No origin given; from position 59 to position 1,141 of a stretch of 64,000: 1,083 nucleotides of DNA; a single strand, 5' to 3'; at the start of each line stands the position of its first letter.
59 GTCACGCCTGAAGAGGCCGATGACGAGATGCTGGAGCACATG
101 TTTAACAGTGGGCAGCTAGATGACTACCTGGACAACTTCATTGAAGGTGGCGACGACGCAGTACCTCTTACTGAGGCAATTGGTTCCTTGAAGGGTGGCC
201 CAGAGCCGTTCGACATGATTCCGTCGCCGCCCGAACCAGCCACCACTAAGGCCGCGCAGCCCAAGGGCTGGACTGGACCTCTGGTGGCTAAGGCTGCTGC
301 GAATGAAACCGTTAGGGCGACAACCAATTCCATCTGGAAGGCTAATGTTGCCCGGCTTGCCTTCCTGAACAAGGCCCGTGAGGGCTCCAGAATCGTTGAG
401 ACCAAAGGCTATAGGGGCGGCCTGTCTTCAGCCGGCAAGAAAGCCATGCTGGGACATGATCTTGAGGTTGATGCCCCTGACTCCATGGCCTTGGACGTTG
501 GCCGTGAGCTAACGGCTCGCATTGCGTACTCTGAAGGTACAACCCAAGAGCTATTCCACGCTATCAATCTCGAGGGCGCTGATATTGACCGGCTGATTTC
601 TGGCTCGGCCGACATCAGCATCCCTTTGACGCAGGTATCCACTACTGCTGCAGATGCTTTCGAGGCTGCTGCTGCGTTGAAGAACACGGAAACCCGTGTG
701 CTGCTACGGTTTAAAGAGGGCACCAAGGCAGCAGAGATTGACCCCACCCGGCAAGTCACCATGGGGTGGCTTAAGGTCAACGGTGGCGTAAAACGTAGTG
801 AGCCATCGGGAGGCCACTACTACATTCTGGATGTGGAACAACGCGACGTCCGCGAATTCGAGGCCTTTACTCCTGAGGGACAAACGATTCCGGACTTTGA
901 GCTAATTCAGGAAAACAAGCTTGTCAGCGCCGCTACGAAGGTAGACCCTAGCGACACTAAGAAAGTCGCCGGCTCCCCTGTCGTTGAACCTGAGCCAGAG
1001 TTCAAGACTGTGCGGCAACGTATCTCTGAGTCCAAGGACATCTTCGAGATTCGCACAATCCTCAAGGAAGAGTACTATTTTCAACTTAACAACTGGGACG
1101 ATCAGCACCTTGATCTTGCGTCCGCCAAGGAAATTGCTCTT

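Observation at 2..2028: MuF-like head morphogenesis protein fused to a HExxH metallopeptidase-like C-terminal domain, followed by a translationally coupled small ORF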

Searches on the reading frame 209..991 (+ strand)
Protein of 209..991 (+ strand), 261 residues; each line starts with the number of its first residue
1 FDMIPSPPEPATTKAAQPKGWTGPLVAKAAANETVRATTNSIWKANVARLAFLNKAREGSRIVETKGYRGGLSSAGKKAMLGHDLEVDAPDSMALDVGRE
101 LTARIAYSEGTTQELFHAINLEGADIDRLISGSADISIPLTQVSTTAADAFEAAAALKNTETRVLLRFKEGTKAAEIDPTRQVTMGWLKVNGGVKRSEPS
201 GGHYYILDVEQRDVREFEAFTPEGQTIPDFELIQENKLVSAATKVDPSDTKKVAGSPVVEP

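Call 57: predict_structure(alignment_id=A6)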
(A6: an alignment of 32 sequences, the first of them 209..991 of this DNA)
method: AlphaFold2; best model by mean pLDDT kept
length: 261 residues; sequences in the alignment: 32
mean_pLDDT: 91.3   pTM: 0.86
mean pLDDT of the five models: 91.3, 90.7, 89.5, 89.4, 87.8
residues with pLDDT >= 90: 212; 70-90: 24; 50-70: 16; < 50: 9
segments of 3 or more residues with pLDDT < 50: 240-246
pLDDT, mean of each block of 10 residues (from residue 1): 81 96 97 98 97 98 96 97 97 98 98 97 95 96 98 83 96 98 98 94 95 94 92 71 49 65 67
secondary structure, 60 per line:
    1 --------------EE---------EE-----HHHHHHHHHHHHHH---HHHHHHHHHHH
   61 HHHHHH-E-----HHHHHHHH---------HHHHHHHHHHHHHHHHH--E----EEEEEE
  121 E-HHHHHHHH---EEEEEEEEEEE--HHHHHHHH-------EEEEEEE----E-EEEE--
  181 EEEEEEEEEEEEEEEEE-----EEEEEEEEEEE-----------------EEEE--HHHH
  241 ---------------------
elements in order: H33-46 H50-66 H74-81 H91-107 E115-121 H123-130 E134-144 H147-154 E162-168 E175-178 E181-197 E203-213 E231-234 H237-240

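Call 79: search_protein_families(library=pfam, alignment_id=A6, max_evalue=1)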
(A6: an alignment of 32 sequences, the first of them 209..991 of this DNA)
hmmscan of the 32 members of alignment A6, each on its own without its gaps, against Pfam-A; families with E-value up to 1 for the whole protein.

A. member 1, window:209-991:+ (261 aa): 0 families

B. families by the number of members that match (of 32 scanned): 7 families
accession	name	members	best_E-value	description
PF10026.15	DUF2268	1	0.014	Predicted Zn-dependent protease (DUF2268)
PF19334.4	DUF5920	1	0.082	Domain of unknown function (DUF5920)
PF17722.6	IFTAP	1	0.089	Intraflagellar transport-associated protein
PF02273.21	Acyl_transf_2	1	0.15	Acyl transferase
PF06518.16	DUF1104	1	0.18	Protein of unknown function (DUF1104)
PF21256.2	TetR_C_5-like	1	0.19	Tetracyclin repressor-like, C-terminal domain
PF13158.11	DUF3993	1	0.26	Protein of unknown function (DUF3993)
